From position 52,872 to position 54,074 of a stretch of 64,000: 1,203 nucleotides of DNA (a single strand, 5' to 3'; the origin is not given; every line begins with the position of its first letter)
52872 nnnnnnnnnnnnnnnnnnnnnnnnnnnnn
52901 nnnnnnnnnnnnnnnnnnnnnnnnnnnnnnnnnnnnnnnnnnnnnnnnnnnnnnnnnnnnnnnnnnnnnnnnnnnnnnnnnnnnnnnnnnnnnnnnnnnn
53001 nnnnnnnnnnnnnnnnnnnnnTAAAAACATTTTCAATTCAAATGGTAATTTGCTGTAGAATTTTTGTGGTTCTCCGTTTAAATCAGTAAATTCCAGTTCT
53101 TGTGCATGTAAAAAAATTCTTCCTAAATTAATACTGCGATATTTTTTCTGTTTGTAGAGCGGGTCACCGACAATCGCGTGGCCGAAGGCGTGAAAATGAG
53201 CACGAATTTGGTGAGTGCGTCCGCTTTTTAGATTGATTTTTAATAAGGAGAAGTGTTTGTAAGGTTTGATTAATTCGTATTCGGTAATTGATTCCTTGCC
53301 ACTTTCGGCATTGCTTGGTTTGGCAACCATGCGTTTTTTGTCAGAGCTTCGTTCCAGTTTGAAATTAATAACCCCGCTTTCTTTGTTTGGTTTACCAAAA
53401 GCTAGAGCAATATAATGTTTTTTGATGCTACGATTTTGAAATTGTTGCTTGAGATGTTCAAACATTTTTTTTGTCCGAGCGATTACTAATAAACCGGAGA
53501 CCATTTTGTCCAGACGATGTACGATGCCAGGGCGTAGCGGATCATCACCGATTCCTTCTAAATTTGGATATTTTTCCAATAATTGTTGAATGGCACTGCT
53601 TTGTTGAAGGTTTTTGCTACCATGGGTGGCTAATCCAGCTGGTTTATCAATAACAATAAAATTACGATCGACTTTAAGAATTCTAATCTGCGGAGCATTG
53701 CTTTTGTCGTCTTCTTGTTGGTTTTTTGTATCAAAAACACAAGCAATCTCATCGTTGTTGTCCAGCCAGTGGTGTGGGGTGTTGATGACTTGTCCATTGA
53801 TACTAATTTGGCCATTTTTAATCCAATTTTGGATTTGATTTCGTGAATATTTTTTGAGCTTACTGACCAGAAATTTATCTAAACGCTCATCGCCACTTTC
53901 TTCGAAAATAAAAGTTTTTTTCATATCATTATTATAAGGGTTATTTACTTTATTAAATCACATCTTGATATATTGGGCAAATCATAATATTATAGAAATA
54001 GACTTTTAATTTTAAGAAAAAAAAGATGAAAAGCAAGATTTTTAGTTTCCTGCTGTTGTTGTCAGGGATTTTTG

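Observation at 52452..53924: Single ORF fusing an RluA/RluD-type pseudouridine synthase to guanylate kinase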

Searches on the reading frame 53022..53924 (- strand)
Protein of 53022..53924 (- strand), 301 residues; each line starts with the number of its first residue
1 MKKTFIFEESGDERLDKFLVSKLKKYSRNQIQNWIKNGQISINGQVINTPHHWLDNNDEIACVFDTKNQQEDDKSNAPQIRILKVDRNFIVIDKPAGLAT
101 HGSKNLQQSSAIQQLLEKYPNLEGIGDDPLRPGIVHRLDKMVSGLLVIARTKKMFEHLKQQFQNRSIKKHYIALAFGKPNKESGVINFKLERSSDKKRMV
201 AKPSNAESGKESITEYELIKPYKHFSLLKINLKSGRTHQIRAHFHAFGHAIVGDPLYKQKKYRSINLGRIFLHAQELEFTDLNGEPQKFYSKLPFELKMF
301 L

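Call 13: search_solved_structures(query=window:53022-53924:-, show_alignments=2, max_evalue=0.00001)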
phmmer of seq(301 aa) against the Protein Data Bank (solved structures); distinct sequences matched with E-value up to 0.00001: 12.
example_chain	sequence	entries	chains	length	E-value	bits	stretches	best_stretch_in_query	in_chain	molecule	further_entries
1v9f_A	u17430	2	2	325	2.3e-34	122.7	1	8-260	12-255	Ribosomal large subunit pseudouridine synthase D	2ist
7bl5_7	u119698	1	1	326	2.3e-34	122.6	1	8-260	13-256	Ribosomal large subunit pseudouridine synthase D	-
1qyu_A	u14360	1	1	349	2.8e-34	122.3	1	8-260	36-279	Ribosomal large subunit pseudouridine synthase D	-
1prz_A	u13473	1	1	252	2.6e-25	92.9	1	81-260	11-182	Ribosomal large subunit pseudouridine synthase D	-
11wx_A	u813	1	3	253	9.6e-25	91.1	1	81-296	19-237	Pseudouridine synthase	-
2i82_A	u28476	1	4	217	3.3e-24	89.3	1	77-280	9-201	Ribosomal large subunit pseudouridine synthase A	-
1xpi_A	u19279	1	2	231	2.3e-19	73.4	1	82-288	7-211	Ribosomal large subunit pseudouridine synthase C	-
1v9k_A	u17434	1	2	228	3.6e-19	72.8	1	83-288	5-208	Ribosomal large subunit pseudouridine synthase C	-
5uba_A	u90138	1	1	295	5.4e-14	55.8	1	81-258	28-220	RNA pseudouridylate synthase domain-containing protein 4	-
5vbb_A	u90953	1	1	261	9.4e-13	51.7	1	80-278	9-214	RNA pseudouridylate synthase domain-containing protein 1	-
7aoi_XP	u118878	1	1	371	1e-08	38.5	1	83-257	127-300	Pseudouridylate synthase, putative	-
6yxx_EC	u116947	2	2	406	1.3e-08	38.1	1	83-257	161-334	Pseudouridylate synthase, putative | mt-LAF3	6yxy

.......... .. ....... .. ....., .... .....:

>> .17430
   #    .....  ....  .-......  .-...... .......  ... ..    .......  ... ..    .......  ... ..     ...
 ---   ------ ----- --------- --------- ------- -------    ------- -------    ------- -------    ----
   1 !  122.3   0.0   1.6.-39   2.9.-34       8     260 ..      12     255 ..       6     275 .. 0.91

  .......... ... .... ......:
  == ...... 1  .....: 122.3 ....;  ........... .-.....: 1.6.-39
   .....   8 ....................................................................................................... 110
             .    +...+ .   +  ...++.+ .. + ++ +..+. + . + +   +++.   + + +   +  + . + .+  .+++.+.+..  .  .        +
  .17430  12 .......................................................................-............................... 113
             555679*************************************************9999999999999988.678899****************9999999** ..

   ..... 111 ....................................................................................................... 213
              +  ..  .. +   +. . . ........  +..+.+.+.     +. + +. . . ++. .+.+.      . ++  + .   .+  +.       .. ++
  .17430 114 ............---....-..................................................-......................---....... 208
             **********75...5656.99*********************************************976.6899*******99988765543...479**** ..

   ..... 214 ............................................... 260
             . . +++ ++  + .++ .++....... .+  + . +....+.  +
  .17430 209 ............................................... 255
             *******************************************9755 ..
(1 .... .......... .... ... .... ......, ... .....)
